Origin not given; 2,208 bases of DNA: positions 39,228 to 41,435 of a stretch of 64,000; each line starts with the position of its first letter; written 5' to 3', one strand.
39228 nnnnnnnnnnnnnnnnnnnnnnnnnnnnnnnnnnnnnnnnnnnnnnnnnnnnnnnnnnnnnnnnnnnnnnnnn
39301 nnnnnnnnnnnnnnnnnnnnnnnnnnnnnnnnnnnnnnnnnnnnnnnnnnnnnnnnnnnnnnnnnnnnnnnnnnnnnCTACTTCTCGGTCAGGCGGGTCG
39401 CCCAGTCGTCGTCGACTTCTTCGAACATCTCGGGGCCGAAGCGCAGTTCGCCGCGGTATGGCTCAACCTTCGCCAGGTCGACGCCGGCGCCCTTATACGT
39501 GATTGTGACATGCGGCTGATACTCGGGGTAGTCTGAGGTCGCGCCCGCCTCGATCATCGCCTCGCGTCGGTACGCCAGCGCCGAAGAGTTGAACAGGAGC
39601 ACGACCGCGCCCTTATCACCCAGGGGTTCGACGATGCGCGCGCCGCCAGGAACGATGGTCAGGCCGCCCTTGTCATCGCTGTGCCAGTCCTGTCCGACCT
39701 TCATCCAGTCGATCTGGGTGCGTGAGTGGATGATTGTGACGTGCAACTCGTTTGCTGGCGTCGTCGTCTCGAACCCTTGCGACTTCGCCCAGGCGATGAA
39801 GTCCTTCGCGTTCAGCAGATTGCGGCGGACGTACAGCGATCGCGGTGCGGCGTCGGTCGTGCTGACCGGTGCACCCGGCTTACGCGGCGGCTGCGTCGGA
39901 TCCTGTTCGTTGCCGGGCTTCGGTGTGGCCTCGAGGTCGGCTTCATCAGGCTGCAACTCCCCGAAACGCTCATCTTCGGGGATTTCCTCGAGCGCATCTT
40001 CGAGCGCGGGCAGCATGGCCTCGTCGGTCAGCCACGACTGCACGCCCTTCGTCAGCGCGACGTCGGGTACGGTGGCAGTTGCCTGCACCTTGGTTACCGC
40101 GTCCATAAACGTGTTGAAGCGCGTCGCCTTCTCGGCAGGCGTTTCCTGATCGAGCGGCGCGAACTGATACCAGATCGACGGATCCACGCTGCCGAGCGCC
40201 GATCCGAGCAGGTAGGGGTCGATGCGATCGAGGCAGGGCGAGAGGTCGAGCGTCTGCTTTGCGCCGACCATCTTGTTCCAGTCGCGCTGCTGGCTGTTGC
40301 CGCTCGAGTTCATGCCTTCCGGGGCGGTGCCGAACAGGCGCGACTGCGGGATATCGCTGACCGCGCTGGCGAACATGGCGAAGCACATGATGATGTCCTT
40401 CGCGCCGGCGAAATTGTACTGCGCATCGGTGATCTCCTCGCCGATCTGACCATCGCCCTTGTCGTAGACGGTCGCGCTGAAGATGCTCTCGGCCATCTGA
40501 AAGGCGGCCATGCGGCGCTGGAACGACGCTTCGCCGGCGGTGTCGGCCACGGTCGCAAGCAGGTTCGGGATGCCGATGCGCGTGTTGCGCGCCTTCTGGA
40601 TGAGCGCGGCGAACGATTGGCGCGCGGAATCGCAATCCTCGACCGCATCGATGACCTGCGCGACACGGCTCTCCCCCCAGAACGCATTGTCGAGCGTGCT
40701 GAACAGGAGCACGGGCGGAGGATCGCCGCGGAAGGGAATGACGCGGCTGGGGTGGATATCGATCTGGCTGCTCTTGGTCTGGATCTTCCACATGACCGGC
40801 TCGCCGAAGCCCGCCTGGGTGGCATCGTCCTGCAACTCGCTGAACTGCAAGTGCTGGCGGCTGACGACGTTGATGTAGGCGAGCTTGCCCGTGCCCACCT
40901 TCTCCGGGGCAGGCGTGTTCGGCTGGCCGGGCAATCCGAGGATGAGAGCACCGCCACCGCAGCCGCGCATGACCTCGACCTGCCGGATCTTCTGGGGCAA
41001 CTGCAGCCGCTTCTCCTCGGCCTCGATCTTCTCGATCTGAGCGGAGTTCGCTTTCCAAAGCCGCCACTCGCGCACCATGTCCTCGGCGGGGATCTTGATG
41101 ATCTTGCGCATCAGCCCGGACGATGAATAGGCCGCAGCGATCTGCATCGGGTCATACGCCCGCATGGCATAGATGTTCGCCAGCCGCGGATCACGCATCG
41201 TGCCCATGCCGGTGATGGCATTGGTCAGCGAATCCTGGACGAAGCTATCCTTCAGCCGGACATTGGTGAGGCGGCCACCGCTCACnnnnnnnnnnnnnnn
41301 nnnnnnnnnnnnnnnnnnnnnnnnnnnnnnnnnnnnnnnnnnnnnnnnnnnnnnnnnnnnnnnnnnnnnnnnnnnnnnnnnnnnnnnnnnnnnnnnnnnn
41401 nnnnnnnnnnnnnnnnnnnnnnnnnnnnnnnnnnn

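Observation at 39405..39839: Portal protein fused to a 2H-phosphoesterase-like (Acb1/LigT-like) domain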

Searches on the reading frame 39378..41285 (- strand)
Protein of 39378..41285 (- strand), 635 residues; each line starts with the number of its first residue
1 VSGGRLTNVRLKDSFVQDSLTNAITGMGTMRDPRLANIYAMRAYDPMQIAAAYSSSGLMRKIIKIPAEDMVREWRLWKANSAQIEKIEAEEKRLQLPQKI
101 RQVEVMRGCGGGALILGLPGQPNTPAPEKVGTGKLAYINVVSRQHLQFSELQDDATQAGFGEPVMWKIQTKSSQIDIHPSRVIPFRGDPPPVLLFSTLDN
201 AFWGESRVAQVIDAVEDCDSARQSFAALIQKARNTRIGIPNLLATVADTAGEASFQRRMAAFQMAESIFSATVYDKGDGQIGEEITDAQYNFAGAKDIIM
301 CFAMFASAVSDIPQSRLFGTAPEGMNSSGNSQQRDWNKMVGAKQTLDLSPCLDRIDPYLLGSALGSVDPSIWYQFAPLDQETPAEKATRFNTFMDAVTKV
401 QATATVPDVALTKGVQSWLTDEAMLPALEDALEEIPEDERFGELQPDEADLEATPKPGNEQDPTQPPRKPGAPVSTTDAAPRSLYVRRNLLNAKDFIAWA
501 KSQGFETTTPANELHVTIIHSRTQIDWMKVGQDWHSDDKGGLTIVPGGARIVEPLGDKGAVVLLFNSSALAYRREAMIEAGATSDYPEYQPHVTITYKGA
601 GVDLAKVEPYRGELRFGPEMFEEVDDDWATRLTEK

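Call 4: search_protein_families(library=pfam, proteins=[window:39378-41285:-], max_evalue=1)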
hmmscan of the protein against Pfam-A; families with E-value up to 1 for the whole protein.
window:39378-41285:- (635 aa): 3 families
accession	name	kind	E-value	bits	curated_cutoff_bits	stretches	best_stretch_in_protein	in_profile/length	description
PF06381.16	Phage_portal_3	-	7.1e-93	311.6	33.8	1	48-399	2-357/357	Phage portal protein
PF23474.1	Acb1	-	9.7e-39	132.8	27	1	483-630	2-143/144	Anti-CBASS protein Acb1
PF13563.12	2_5_RNA_ligase2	-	0.019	15.4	27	1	548-609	63-127/152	2'-5' RNA ligase superfamily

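Call 5: search_protein_families(library=phrogs, proteins=[window:39378-41285:-], max_evalue=1)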
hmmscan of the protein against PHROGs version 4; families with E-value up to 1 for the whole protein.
window:39378-41285:- (635 aa): 9 families
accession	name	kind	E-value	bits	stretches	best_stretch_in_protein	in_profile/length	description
phrog_146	-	head and packaging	5.1e-111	373.4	1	14-629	21-585/587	portal protein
phrog_15528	-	head and packaging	1e-22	81.4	1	18-403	34-432/794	portal protein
phrog_755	-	DNA, RNA and nucleotide metabolism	1e-19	71.6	1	494-630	21-154/156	RNA ligase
phrog_12751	-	unknown function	4.9e-17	63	1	200-410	7-213/283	-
phrog_15615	-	head and packaging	1.3e-14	55.1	1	18-206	7-193/194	virion structural protein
phrog_220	-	head and packaging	9.4e-07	28.2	1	177-345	199-362/1338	minor head protein and DNA pilot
phrog_4660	-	head and packaging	2.9e-06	26.9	1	154-388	232-449/765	minor head protein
phrog_37066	-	unknown function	0.0096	16.8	1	15-69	21-76/91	-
phrog_30637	-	unknown function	0.034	13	1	303-402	125-225/1119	-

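Call 21: search_protein_families(library=ncbifam, proteins=[window:39378-41285:-], max_evalue=0.01)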
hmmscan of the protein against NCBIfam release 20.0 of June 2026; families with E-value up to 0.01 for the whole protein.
window:39378-41285:- (635 aa): 1 family
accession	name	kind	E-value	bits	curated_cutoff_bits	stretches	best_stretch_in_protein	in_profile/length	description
TIGR01555.1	phge_rel_HI1409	hypoth_equivalog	8.2e-34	117.2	196.25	1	21-393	4-373/404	phage-associated protein, HI1409 family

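Call 24: search_dna_similar(query=window:39378-41285:-, collection=phages, mode=protein, max_rows=40)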
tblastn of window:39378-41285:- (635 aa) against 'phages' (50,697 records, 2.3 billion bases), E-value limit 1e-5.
Records with a match: 932; places in all: 933; records where one place covers at least 80% of the query: 35.
Best place of each record, by identity: <60% 932.
By first word of the organism name: Vibrio 274; Klebsiella 143; Escherichia 126; Acinetobacter 94; Pseudomonas 40; Erwinia 27; Xanthomonas 26; Yersinia 25; Aeromonas 22; Rhizobium 18; and 44 more.
By host as written in the record: - 279; Escherichia coli 66; Klebsiella pneumoniae 58; Acinetobacter baumannii 29; Vibrio cyclitrophicus 16; Erwinia amylovora 16; Pseudomonas aeruginosa 15; Yersinia enterocolitica 14; and 224 more.
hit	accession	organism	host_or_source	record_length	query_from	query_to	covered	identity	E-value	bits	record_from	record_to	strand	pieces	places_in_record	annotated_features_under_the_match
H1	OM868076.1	Synechococcus phage Yong-M3-232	Synechococcus sp. PCC 7002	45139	14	634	98%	52.4%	4e-144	649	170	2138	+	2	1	portal protein | hypothetical protein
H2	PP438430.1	Synechococcus phage Ssp-JY40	Synechococcus sp.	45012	14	634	98%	52.0%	0e+0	622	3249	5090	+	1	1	hypothetical protein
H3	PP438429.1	Synechococcus phage Ssp-JY39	Synechococcus sp.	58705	14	635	98%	37.1%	2e-110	371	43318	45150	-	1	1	putative portal protein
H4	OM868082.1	Synechococcus phage Yong-M2-251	Synechococcus sp. PCC 7002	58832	14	635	98%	37.1%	2e-110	371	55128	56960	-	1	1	portal protein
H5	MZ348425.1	Pseudomonas phage psageB2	soil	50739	14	624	96%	37.0%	5e-112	375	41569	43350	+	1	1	protein of unknown function DUF1073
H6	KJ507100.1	Pseudomonas phage phiPSA1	Pseudomonas syringae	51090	14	624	96%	37.0%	5e-112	375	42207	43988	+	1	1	hypothetical protein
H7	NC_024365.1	Pseudomonas phage phiPSA1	Pseudomonas syringae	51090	14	624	96%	37.0%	5e-112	375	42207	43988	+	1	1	portal protein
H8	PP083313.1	Pseudomonas phage PSA-2T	Pseudomonas syringae pv. actinidiae ...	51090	14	624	96%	37.0%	5e-112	375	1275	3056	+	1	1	portal protein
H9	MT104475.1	Pseudomonas phage MR15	-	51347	14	624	96%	37.0%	5e-112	375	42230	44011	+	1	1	hypothetical protein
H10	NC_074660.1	Pseudomonas phage MR15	-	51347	14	624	96%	37.0%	5e-112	375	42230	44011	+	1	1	hypothetical protein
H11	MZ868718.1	Pseudomonas phage psageK9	Pseudomonas syringae pv. actinidiae K7#8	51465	14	624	96%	37.0%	5e-112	375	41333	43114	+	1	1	hypothetical protein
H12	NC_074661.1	Pseudomonas phage psageK9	Pseudomonas syringae pv. actinidiae K7#8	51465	14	624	96%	37.0%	5e-112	375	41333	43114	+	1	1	hypothetical protein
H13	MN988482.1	Rhizobium phage RHph_Y17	Rhizobium phaseoli R630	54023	14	634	98%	36.0%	7e-108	363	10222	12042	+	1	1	putative portal protein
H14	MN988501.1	Rhizobium phage RHph_Y3_43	Rhizobium phaseoli Y3_43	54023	14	634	98%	36.0%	7e-108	363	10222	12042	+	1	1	putative portal protein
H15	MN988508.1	Rhizobium phage RHph_I36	Rhizobium phaseoli GR56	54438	14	634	98%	36.0%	8e-108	363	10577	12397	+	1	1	putative portal protein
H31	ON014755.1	Pseudanabaena phage Pam3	Pseudanabaena sp.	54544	18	632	97%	31.1%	3e-92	318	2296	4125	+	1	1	portal protein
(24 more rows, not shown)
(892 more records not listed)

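Call 52: find_encoding_contigs(protein=window:39378-41285:-, flank=3000, max_places=6)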
Protein window:39378-41285:- (635 aa): no gene with exactly this product is on record in the collection.

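Call 54: find_related_loci(query=window:39378-41285:-, collection=genome_contigs, flank=3000)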
Query window:39378-41285:- (635 aa) in genome_contigs; peptide patterns used: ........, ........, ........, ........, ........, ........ (x = any residue, [..] = any of these).
9 stretches matched a pattern, but none encodes a relative of the query by tblastn (E <= 1e-3).

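Call 55: find_homologous_proteins(query=window:39378-41285:-, max_evalue=1e-20)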
Query window:39378-41285:- (635 aa): 575 proteins with E <= 1e-20 among 8000 candidates; the best 120 are listed.
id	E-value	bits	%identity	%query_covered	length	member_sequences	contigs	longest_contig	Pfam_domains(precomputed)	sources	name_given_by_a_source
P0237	0.0e+0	1445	100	100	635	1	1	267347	PF06381.17,PF23474.2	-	-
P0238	2.2e-231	788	56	100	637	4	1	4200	PF06381.17,PF23474.2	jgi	-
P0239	3.2e-228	777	58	97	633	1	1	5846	PF06381.17,PF23474.2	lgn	-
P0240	3.8e-226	770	55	100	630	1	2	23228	PF06381.17,PF23474.2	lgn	-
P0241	5.4e-225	767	58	97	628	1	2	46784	PF06381.17,PF23474.2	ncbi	-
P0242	1.6e-224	765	57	100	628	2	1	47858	PF06381.17,PF23474.2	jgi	jgi:phage-related protein (TIGR01555 family)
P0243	7.0e-224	763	58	97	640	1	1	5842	PF06381.17,PF23474.2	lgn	-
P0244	1.1e-223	762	56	98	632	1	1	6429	PF06381.17,PF23474.2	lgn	-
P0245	3.6e-223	761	56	98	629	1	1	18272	PF06381.17,PF23474.2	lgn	-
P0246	1.1e-219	749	57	97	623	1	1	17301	PF06381.17,PF23474.2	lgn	-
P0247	1.9e-219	748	57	96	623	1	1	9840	PF06381.17,PF23474.2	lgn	-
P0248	4.2e-219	747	56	99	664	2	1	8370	PF06381.17,PF23474.2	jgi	jgi:phage-related protein (TIGR01555 family)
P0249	4.9e-218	744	54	99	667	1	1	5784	PF06381.17,PF23474.2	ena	-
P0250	8.0e-218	743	55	98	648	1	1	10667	PF06381.17,PF23474.2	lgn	-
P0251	1.5e-217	742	57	97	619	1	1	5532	PF06381.17,PF23474.2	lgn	-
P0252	1.8e-217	742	57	97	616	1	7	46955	PF06381.17,PF23474.2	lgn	-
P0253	1.6e-216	739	56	97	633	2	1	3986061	PF06381.17,PF23474.2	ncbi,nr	ncbi:DUF1073 domain-containing protein [Novosphingobium olei]|nr:DUF1073 domain-containing protein [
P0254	3.5e-216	737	57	98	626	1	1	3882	PF06381.17,PF23474.2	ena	-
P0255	1.4e-215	736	56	97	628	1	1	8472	PF06381.17,PF23474.2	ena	-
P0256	1.4e-215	735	56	97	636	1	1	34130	PF06381.17,PF23474.2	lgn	-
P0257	1.9e-215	735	56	100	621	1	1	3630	PF06381.17,PF23474.2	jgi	jgi:phage-related protein (TIGR01555 family)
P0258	3.3e-215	734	57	97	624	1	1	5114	PF06381.17,PF23474.2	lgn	-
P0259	5.6e-215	733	56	97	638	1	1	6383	PF06381.17,PF23474.2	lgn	-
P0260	6.6e-215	733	57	97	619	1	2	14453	PF06381.17,PF23474.2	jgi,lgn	jgi:phage-related protein (TIGR01555 family)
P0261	1.1e-214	733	54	99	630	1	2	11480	PF06381.17,PF23474.2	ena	-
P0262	2.4e-214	731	57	97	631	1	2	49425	PF06381.17,PF23474.2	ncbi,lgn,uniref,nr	ncbi:anti-CBASS protein Acb1 family protein [Novosphingobium sp.]|uniref:phage portal protein n=1 Ta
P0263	3.9e-214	731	56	97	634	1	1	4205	PF06381.17,PF23474.2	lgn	-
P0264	4.6e-214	730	56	97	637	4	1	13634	PF06381.17,PF23474.2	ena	-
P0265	7.2e-213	727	54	98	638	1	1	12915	PF06381.17,PF23474.2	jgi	jgi:uncharacterized protein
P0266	2.2e-212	725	56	96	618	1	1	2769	PF06381.17,PF23474.2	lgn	-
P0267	2.8e-212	725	56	97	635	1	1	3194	PF06381.17,PF23474.2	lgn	-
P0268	9.1e-211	720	55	98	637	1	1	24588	PF06381.17,PF23474.2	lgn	-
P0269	1.1e-210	719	56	98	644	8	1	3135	PF06381.17,PF23474.2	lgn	-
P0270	1.4e-210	719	56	97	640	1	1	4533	PF06381.17,PF23474.2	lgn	-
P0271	5.8e-210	717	54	98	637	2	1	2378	PF06381.17,PF23474.2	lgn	-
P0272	6.1e-210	717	55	97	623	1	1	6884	PF06381.17,PF23474.2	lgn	-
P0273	1.4e-209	716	55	97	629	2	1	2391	PF06381.17,PF23474.2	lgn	-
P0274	3.0e-209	715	55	97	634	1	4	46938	PF06381.17,PF23474.2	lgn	-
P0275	4.6e-209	714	55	97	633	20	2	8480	PF06381.17,PF23474.2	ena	-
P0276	6.4e-209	713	55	97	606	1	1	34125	PF06381.17,PF23474.2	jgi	jgi:phage-related protein (TIGR01555 family)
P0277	8.0e-209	713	54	97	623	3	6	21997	PF06381.17,PF23474.2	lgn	-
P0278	7.3e-208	710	53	100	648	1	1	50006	PF06381.17,PF23474.2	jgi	jgi:phage-related protein (TIGR01555 family)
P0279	9.1e-208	710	54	98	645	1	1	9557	PF06381.17,PF23474.2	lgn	-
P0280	2.5e-207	708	54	98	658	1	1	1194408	PF06381.17,PF23474.2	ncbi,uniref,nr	ncbi:phage portal protein [Allopontixanthobacter sediminis]|uniref:Anti-CBASS protein Acb1 n=1 Tax=A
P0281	1.3e-206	706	54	97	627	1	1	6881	PF06381.17,PF23474.2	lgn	-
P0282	1.6e-206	706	54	97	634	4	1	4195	PF06381.17,PF23474.2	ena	-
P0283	2.4e-206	705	54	97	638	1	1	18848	PF06381.17,PF23474.2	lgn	-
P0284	7.0e-206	703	55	97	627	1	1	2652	PF06381.17,PF23474.2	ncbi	-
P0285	7.6e-206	703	54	97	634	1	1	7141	PF06381.17,PF23474.2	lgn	-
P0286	1.4e-205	702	54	97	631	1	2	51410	PF06381.17,PF23474.2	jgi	jgi:phage-related protein (TIGR01555 family)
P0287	1.6e-205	702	55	97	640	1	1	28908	PF06381.17,PF23474.2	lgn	-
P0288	3.3e-205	701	53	98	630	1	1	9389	PF06381.17,PF23474.2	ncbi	-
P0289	8.5e-204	697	55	97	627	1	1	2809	PF06381.17,PF23474.2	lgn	-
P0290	1.7e-203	696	55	97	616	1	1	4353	PF06381.17,PF23474.2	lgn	-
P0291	5.5e-203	694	54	97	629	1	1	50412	PF06381.17,PF23474.2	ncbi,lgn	ncbi:MAG: anti-CBASS protein Acb1 family protein [Blastomonas sp.]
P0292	6.7e-203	694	54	97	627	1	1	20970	PF06381.17,PF23474.2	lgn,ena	-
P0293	7.9e-203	693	53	97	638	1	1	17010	PF06381.17,PF23474.2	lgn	-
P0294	8.3e-203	693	54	97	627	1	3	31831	PF06381.17,PF23474.2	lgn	-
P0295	1.8e-202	692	54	97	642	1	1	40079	PF06381.17,PF23474.2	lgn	-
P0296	4.3e-202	691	54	97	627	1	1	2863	PF06381.17,PF23474.2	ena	-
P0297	4.8e-202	691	54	97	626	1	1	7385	PF06381.17,PF23474.2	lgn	-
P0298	6.3e-202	690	53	97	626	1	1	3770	PF06381.17,PF23474.2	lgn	-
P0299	7.7e-202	690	53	98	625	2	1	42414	PF06381.17,PF23474.2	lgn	-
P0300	1.1e-201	690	54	97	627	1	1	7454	PF06381.17,PF23474.2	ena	-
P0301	1.3e-201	689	53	98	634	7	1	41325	PF06381.17,PF23474.2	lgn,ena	-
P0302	2.1e-201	689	52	97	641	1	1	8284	PF06381.17,PF23474.2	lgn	-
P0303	3.6e-201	688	54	97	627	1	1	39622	PF06381.17,PF23474.2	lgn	-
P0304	3.6e-201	688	54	97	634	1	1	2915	PF06381.17,PF23474.2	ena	-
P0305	4.5e-201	688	53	97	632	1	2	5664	PF06381.17,PF23474.2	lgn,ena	-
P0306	9.4e-201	687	54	97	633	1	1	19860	PF06381.17,PF23474.2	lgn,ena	-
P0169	1.4e-200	686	53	97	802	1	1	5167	PF06381.17,PF18812.7,PF23474.2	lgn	-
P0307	1.7e-200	686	54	97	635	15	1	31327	PF06381.17,PF23474.2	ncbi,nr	ncbi:MAG: DUF1073 domain-containing protein [Sphingorhabdus sp.]|nr:DUF1073 domain-containing protei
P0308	4.7e-200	684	54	97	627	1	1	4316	PF06381.17,PF23474.2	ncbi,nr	ncbi:MAG: DUF1073 domain-containing protein [Sphingomonadaceae bacterium]|nr:DUF1073 domain-containi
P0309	6.3e-200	684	54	97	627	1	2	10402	PF06381.17,PF23474.2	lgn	-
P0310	9.0e-200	683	51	97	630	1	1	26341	PF06381.17,PF23474.2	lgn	-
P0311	1.5e-199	682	53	98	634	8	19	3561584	PF06381.17,PF23474.2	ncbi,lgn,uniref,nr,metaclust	ncbi:conserved hypothetical protein [Novosphingobium aromaticivorans DSM 12444]|uniref:Anti-CBASS pr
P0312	1.6e-199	682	53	97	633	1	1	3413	PF06381.17,PF23474.2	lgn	-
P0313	2.3e-199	682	52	97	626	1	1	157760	PF06381.17,PF23474.2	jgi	jgi:phage-related protein (TIGR01555 family)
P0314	2.6e-199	682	52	98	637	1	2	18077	PF06381.17,PF23474.2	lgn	-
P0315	4.6e-199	681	53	98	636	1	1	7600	PF06381.17,PF23474.2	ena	-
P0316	6.1e-199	681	53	97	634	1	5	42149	PF06381.17,PF23474.2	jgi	-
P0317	7.8e-199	680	52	97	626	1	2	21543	PF06381.17,PF23474.2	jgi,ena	-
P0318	1.1e-198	680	54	97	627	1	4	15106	PF06381.17,PF23474.2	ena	-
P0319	2.3e-198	679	54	98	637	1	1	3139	PF06381.17,PF23474.2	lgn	-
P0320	2.4e-198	679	53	97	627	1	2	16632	PF06381.17,PF23474.2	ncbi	-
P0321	3.7e-198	678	52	98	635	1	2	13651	PF06381.17,PF23474.2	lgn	-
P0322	4.1e-198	678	53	96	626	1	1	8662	PF06381.17,PF23474.2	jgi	jgi:phage-related protein (TIGR01555 family)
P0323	8.1e-198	677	55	96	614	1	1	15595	PF06381.17,PF23474.2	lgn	-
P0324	2.0e-197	675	54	97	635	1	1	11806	PF06381.17,PF23474.2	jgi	jgi:uncharacterized protein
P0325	4.0e-197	675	53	97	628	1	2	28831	PF06381.17,PF23474.2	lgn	-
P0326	6.0e-197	674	51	98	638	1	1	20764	PF06381.17,PF23474.2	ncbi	-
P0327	1.2e-196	673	53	97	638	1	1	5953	PF06381.17,PF23474.2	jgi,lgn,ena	jgi:hypothetical protein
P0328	1.8e-196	672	52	98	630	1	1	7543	PF06381.17,PF23474.2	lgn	-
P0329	1.8e-196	672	54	97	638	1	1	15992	PF06381.17,PF23474.2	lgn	-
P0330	2.8e-196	672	56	68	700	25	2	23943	PF06381.17,PF23474.2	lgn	-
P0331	3.2e-196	672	51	98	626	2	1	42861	PF06381.17,PF23474.2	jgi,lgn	jgi:hypothetical protein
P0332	3.5e-196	671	52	97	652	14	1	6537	PF06381.17,PF23474.2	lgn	-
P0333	7.0e-196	670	52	98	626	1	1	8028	PF06381.17,PF23474.2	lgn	-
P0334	7.8e-196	670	52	96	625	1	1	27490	PF06381.17,PF23474.2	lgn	-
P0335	9.8e-196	670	52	97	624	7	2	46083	PF06381.17,PF23474.2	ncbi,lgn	-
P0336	1.1e-195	670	51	97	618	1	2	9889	PF06381.17,PF23474.2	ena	-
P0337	1.3e-195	670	51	96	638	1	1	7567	PF06381.17,PF23474.2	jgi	jgi:hypothetical protein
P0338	1.8e-195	669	51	98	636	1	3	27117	PF06381.17,PF23474.2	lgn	-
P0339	2.9e-195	668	51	97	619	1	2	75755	PF06381.17,PF23474.2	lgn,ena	-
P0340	3.0e-195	668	51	99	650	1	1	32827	PF06381.17,PF23474.2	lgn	-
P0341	6.7e-195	667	51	97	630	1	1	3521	PF06381.17,PF23474.2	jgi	jgi:phage-related protein (TIGR01555 family)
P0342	1.5e-194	666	52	97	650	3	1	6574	PF06381.17,PF23474.2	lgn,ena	-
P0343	1.7e-194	666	53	97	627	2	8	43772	PF06381.17,PF23474.2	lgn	-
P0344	1.7e-194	666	52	97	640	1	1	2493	PF06381.17,PF23474.2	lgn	-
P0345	2.2e-194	665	52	97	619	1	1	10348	PF06381.17,PF23474.2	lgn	-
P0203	2.7e-194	665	51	97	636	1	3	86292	PF06381.17,PF23474.2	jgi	jgi:phage-related protein (TIGR01555 family)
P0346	3.5e-194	665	51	97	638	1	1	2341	PF06381.17,PF23474.2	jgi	jgi:uncharacterized protein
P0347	3.7e-194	665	51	98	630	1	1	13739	PF06381.17,PF23474.2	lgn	-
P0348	1.2e-193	663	56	68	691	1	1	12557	PF06381.17,PF23474.2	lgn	-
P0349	1.7e-193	663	51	97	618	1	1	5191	PF06381.17,PF23474.2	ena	-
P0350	1.8e-193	662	50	96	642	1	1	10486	PF06381.17,PF23474.2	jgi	jgi:uncharacterized protein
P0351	1.9e-193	662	51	97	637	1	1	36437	PF06381.17,PF23474.2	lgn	-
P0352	2.0e-193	662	51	97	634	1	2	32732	PF06381.17,PF23474.2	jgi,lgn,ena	-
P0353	2.0e-193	662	51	97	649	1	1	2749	PF06381.17,PF23474.2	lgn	-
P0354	2.8e-193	662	51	97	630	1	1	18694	PF06381.17,PF23474.2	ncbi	-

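Call 62: get_annotated_region(hit=H1, flank=4000)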
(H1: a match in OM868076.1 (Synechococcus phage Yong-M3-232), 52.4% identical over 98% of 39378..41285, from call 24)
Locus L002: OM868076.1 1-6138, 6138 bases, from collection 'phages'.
description: Synechococcus phage Yong-M3-232, complete genome.
organism: Synechococcus phage Yong-M3-232 (NCBI taxid 2928847)
taxonomy: Viruses; Duplodnaviria; Heunggongvirae; Uroviricota; Caudoviricetes
host: Synechococcus sp. PCC 7002; source: -; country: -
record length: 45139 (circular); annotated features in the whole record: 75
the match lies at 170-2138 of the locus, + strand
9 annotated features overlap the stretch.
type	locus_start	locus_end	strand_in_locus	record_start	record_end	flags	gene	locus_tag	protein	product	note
CDS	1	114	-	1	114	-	-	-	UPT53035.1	hypothetical protein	-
CDS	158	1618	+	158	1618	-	-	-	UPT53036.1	portal protein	-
CDS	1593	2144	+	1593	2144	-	-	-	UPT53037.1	hypothetical protein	-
CDS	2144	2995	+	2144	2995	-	-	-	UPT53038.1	minor capsid protein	-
CDS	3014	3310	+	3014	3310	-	-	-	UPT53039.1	hypothetical protein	-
CDS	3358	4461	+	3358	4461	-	-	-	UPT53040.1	hypothetical protein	-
CDS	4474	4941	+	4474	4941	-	-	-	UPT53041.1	hypothetical protein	-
CDS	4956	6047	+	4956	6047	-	-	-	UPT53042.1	major capsid protein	-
CDS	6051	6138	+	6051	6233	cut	-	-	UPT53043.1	hypothetical protein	-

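Call 63: get_annotated_region(hit=H31, flank=5000)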
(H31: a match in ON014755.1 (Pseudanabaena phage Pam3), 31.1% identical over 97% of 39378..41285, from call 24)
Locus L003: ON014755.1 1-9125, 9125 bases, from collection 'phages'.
description: Pseudanabaena phage Pam3, complete genome.
organism: Pseudanabaena phage Pam3 (NCBI taxid 2936519)
taxonomy: Viruses; Duplodnaviria; Heunggongvirae; Uroviricota; Caudoviricetes
host: Pseudanabaena sp.; source: water samples from the Lake Chaohu; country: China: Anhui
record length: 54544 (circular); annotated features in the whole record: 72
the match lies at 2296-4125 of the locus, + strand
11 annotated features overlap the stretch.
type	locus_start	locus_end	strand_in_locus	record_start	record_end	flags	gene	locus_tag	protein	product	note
CDS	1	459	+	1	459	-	-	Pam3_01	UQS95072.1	terminase small subunit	TerS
CDS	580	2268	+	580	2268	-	-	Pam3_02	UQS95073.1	terminase large subunit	TerL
CDS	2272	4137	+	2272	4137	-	-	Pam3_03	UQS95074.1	portal protein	Portal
CDS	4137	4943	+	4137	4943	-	-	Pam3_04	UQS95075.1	minor capsid protein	Minor capsid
CDS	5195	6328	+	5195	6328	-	-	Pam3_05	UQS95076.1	head scaffold protein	Head scaffold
CDS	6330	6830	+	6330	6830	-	-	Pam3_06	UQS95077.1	cement protein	Cement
CDS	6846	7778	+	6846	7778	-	-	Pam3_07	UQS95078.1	major capsid protein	Major capsid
CDS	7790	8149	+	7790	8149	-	-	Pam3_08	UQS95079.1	hypothetical protein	-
CDS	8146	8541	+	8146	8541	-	-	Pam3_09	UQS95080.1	adaptor protein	Adaptor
CDS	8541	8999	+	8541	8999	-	-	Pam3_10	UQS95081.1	hypothetical protein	-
CDS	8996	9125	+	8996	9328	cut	-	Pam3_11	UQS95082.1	connector protein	Connector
